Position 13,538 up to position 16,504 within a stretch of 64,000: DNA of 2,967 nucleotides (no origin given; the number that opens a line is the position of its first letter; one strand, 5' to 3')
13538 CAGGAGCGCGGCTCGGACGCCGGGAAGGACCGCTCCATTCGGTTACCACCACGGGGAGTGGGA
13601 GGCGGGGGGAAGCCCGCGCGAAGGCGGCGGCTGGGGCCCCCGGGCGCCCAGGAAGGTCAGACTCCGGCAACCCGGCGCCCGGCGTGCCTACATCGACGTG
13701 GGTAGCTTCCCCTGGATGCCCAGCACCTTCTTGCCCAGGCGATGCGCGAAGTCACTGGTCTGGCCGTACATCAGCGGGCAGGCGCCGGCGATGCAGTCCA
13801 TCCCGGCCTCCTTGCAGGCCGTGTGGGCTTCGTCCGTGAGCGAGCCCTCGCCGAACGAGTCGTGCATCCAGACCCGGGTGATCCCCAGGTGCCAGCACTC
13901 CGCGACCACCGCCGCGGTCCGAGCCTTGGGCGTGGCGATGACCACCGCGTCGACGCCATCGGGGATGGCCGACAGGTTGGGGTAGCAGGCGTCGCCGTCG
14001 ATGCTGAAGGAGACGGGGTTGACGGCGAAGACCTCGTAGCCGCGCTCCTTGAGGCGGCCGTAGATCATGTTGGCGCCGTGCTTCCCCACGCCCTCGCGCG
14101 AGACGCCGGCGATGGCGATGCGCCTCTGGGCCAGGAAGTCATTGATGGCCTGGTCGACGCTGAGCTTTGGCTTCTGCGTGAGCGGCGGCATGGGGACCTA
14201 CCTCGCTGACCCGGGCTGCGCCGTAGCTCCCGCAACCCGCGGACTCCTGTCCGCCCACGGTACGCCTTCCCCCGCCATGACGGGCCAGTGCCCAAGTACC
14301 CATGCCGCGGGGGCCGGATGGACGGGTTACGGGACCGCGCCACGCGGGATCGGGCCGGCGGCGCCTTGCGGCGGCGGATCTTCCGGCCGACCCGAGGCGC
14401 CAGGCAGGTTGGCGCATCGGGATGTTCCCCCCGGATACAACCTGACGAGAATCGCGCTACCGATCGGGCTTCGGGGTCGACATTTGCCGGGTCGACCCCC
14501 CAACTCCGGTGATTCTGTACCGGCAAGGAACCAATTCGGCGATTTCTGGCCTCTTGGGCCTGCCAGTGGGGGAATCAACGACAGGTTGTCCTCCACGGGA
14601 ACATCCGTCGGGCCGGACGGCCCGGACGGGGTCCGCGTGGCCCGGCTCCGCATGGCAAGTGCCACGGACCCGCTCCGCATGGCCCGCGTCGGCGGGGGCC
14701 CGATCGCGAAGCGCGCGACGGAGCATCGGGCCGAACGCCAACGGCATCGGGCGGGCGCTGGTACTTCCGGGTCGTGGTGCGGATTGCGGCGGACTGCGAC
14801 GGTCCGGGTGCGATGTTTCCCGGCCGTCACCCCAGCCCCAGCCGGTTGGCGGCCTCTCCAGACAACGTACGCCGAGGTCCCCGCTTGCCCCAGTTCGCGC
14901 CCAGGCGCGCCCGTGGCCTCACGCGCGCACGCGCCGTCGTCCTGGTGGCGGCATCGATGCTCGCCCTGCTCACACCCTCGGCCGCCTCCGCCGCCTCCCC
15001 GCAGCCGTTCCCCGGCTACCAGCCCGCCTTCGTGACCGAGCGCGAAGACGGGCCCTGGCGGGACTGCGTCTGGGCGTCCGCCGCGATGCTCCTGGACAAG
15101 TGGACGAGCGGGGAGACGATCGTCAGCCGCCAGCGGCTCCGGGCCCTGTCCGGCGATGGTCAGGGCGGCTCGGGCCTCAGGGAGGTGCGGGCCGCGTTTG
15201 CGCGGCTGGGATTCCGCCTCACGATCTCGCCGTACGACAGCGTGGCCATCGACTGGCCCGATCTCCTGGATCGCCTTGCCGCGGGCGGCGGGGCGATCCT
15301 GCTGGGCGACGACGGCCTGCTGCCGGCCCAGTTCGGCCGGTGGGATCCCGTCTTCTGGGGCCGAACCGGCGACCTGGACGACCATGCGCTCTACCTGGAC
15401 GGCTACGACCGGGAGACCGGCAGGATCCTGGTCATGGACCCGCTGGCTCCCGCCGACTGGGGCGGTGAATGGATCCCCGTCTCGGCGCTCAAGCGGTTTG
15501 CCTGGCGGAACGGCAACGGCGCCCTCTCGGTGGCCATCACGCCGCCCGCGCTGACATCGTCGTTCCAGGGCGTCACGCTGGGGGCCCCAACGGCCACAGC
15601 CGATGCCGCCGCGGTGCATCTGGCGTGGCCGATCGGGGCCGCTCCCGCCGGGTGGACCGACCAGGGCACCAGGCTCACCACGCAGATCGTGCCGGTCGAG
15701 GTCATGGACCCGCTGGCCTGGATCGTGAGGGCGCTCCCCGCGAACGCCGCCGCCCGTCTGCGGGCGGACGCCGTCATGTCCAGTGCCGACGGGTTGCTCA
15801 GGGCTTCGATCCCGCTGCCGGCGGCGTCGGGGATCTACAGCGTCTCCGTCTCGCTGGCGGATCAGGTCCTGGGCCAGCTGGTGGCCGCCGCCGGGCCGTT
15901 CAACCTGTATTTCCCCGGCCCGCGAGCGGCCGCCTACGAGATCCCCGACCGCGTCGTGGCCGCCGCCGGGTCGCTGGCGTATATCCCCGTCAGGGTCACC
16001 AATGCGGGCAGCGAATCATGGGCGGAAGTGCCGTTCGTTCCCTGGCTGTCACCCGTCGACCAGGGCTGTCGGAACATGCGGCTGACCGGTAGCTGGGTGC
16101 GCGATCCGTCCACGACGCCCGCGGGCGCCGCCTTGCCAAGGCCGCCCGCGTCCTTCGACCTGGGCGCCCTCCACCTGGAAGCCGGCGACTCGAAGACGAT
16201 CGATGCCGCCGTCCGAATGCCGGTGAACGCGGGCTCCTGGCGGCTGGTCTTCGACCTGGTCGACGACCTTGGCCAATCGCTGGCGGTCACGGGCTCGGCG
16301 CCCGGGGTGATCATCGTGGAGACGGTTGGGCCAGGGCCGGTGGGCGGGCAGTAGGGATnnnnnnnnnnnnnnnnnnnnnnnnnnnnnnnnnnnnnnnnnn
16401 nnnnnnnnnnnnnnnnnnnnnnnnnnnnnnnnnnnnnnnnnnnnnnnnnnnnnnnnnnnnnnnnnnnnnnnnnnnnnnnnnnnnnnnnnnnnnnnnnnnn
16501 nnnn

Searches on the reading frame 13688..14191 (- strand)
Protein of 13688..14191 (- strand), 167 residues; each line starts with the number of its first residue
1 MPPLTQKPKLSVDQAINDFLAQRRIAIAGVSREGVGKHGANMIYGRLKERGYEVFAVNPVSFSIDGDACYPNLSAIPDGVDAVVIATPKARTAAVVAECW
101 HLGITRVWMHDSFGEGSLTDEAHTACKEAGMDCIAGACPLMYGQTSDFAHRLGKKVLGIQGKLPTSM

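Call 7: search_protein_families(library=pfam, proteins=[window:13688-14191:-], max_evalue=0.01)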
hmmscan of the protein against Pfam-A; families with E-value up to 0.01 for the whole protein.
window:13688-14191:- (167 aa): 2 families
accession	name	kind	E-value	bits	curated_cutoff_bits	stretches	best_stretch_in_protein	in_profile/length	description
PF13380.12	CoA_binding_2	-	1.9e-21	77.1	22.8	1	23-143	1-115/116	CoA binding domain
PF02629.25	CoA_binding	-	4.5e-05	24.6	22.3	1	23-108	4-92/97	CoA binding domain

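Call 78: find_encoding_contigs(protein=window:13688-14191:-, flank=10000, max_places=10)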
Protein window:13688-14191:- (167 aa): 23 contigs read that carry it; 5 places shown.
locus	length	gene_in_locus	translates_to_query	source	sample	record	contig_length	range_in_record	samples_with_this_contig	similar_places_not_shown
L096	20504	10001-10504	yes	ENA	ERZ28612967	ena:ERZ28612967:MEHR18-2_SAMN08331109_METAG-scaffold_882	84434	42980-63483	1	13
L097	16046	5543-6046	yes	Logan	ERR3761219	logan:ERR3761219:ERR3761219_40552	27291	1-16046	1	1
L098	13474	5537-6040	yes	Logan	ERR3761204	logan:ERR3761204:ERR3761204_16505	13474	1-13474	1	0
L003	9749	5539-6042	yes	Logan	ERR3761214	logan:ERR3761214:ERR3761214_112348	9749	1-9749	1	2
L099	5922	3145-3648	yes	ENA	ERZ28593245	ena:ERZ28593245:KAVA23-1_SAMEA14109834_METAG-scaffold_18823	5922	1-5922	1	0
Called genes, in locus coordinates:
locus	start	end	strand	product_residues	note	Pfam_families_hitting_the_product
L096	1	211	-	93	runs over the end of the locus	-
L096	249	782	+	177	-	PF13328:HD_4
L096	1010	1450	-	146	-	PF01850:PIN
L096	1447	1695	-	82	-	PF07704:PSK_trans_fac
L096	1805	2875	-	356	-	PF02481:DNA_processg_A, PF18306:LDcluster4 (weak)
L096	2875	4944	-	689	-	PF00270:DEAD, PF04851:ResIII, PF00271:Helicase_C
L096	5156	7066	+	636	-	PF09848:SLFN-g3_helicase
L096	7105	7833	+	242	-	PF26348:SRA_ScoMcrA (weak)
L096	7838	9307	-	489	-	-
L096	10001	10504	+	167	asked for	PF13380:CoA_binding_2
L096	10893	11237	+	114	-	PF13560:HTH_31, PF01381:HTH_3, PF13443:HTH_26 (weak)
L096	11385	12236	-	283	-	PF19458:DUF5995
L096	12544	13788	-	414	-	PF00211:Guanylate_cyc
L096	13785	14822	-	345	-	PF02661:Fic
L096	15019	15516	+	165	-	PF13560:HTH_31 (weak), PF01381:HTH_3, PF13443:HTH_26 (weak)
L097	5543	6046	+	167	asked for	PF13380:CoA_binding_2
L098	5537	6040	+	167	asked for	PF13380:CoA_binding_2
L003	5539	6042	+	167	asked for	PF13380:CoA_binding_2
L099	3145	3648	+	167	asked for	PF13380:CoA_binding_2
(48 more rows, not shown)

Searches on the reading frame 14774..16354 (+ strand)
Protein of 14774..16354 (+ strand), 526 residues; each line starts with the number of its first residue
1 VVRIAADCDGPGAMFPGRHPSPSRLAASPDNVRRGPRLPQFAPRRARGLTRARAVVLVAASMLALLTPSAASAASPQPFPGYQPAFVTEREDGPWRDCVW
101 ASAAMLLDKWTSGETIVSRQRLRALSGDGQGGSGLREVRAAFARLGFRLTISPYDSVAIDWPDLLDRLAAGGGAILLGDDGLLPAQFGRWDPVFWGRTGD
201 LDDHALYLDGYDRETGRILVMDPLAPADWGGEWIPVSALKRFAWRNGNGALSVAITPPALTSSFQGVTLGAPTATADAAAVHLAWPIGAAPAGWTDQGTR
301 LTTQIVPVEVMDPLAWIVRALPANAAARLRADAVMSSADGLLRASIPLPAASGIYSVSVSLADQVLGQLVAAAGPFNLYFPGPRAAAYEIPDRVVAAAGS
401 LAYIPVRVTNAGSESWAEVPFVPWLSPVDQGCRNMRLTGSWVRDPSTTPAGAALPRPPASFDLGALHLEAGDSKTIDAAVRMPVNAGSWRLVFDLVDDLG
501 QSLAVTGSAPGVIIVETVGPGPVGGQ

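Call 5: search_protein_families(library=pfam, proteins=[window:14774-16354:+], max_evalue=0.01)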
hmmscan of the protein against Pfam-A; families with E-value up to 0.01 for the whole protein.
window:14774-16354:+ (526 aa): 0 families

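Call 8: search_protein_families(library=ncbifam, proteins=[window:14774-16354:+], max_evalue=0.01)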
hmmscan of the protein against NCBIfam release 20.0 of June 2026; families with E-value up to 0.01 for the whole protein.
window:14774-16354:+ (526 aa): 0 families

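Call 11: find_related_loci(query=window:14885-16351:+, collection=genome_contigs, flank=10000)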
Query window:14885-16351:+ (489 aa) in genome_contigs; peptide patterns used: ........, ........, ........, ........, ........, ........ (x = any residue, [..] = any of these).
43 stretches matched a pattern; 2 encode a relative of the query (tblastn E <= 1e-3); 2 distinct loci.
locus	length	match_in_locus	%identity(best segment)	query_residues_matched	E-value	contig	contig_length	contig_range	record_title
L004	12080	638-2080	87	1-481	0e+0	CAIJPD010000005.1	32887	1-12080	MAG: uncultured Chloroflexi bacterium isolate LJ_bin-2554 genome assembly, contig: bin-2554:05/68, whole genome shotgun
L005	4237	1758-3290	45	17-484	2e-118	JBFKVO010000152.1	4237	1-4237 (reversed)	MAG: Candidatus Limnocylindrales bacterium isolate Mix_sand23.2022.09.Z.45 k141_3519023_length_4237_cov_9.0000, whole ge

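Call 22: search_protein_families(library=pfam, proteins=[L004:2128-5232:-, L004:8571-8879:+, L004:8876-9271:+, L004:9353-10876:-, L004:9284-10342:+, L004:10382-10945:+], max_evalue=1)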
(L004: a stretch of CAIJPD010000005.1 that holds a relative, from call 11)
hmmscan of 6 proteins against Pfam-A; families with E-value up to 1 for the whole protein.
L004:2128-5232:- (1034 aa): 12 families
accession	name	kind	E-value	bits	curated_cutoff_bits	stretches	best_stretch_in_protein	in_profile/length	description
PF04851.21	ResIII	-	3.4e-35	121.8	22.5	1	311-462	2-164/164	Type III restriction enzyme, res subunit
PF11907.13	DUF3427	-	6.5e-21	75.3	27.7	1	879-1027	126-277/280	Domain of unknown function (DUF3427)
PF00271.37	Helicase_C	-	1.1e-12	48.6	23.5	1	549-641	17-109/110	Helicase conserved C-terminal domain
PF13091.12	PLDc_2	-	2.1e-09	37.7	27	1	159-270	23-132/132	PLD-like domain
PF00270.35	DEAD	-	3.3e-07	30.6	26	1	331-461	14-161/167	DEAD/DEAH box helicase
PF18766.7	SWI2_SNF2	-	1.2e-05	25.6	26.7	1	340-497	26-191/221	SWI2/SNF2 ATPase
PF09565.16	RE_NgoFVII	-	0.0012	18.6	23.8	1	200-241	81-122/162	NgoFVII restriction endonuclease N-terminal PLD domain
PF13401.12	AAA_22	-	0.0054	17.5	27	1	336-448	9-108/130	AAA domain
PF13191.12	AAA_16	-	0.015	16.2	32.6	1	317-443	8-151/167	AAA ATPase domain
PF05127.21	NAT10_TcmA_helicase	-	0.12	12.7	22.7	1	337-448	2-113/176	RNA cytidine acetyltransferase NAT10/TcmA, helicase domain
PF09848.15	SLFN-g3_helicase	-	0.18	11.5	24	1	341-437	10-92/354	Schlafen group 3, DNA/RNA helicase domain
PF20720.3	nSTAND3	-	0.22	11.7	27.2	1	337-415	22-100/155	Novel STAND NTPase 3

L004:8571-8879:+ (102 aa): 1 family
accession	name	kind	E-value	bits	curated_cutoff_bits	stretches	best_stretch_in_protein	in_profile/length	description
PF02604.26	PhdYeFM_antitox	-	8.9e-09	35.4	29.8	1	16-54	1-40/74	Antitoxin Phd_YefM, type II toxin-antitoxin system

L004:8876-9271:+ (131 aa): 1 family
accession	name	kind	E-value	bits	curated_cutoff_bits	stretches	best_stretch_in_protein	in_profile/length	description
PF01850.27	PIN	-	4.2e-13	50.4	23.6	1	4-121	1-119/120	PIN domain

L004:9353-10876:- (507 aa): 2 families
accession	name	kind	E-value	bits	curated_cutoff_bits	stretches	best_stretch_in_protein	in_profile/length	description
PF02661.23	Fic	-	3.6e-11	44.2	24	1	326-413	6-92/93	Fic/DOC family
PF13338.12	AbiEi_4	-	0.0026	18.3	25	1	31-50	28-47/49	Transcriptional regulator, AbiEi antitoxin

L004:9284-10342:+ (352 aa): 0 families

L004:10382-10945:+ (187 aa): 0 families

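Call 82: search_solved_structures(query=L004:2128-5229:-, max_evalue=0.00001)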
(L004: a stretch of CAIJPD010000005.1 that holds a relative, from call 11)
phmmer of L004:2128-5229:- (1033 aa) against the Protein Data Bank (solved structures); distinct sequences matched with E-value up to 0.00001: 13.
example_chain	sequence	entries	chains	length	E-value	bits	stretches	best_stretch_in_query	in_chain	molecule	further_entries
7clg_A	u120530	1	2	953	6.7e-90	305.7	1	121-668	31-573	Putative helicase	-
6jde_B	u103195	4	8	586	1.3e-27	99.5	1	313-661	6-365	Putative DNA repair helicase RadD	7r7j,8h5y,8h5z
3h1t_A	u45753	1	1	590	5.8e-16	60.9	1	327-659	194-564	Type I site-specific restriction-modification system, R (Restriction) subunit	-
6p4f_A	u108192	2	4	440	1.6e-14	56.1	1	578-664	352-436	DNA-dependent ATPase XPBII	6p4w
5tnu_A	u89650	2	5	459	1.9e-14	55.9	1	578-664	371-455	DNA-dependent ATPase XPBII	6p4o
6p66_A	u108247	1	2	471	4.9e-12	47.9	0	578-659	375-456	DNA repair protein RAD25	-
2fwr_A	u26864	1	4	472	5e-12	47.9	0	578-659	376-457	DNA repair protein RAD25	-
1wp9_A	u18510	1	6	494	3.1e-08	35.3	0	589-648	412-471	ATP-dependent RNA helicase, putative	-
3eaq_A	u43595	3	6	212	3.1e-06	28.7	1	544-646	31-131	Heat resistant RNA dependent ATPase | Hera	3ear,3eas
5dtu_A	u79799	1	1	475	3.7e-06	28.5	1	552-669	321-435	Prp28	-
3i32_A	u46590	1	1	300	4.2e-06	28.3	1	547-646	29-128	Heat resistant RNA dependent ATPase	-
2fzl_A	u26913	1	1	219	4.3e-06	28.3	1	579-653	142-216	DNA repair protein RAD25, XPB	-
4kbf_A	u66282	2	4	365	8.9e-06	27.2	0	544-646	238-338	Heat resistant RNA dependent ATPase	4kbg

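Call 87: search_protein_families(library=padloc, proteins=[L004:2128-5232:-], max_evalue=0.00001)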
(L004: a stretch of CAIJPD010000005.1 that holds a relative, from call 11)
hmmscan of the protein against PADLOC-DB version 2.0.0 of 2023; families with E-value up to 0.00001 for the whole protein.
L004:2128-5232:- (1034 aa): 11 families
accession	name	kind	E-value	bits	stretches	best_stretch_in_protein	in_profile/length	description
PDLC03659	mREase_IV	-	5.1e-276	916.2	1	112-1027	16-937/945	Type IV methyl-directed restriction enzyme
PDLC03658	mREase_IV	-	1.8e-88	295.3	1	131-665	39-569/953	Type IV methyl-directed restriction enzyme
PDLC02707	PbeA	-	9.2e-32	108.4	3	564-659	540-635/672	PbeA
PDLC02704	PbeA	-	1.2e-25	88.1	2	578-658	568-648/682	PbeA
PDLC03047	REase_I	-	3.2e-18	62.9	1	312-497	343-531/1107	Type I restriction enzyme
PDLC03049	REase_I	-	6e-17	58.9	1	313-514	168-376/807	Type I restriction enzyme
PDLC02706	PbeA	-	1e-13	48.8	0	586-656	604-674/722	PbeA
PDLC02703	PbeA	-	1.9e-10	38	0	426-498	368-445/626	PbeA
PDLC03042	REase_I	-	2.5e-08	29.8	0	543-644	719-833/1170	Type I restriction enzyme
PDLC02705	PbeA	-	8.4e-08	28.8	0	550-662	528-641/691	PbeA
PDLC03829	ZacB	-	9.2e-07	26.1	1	206-292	291-385/586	-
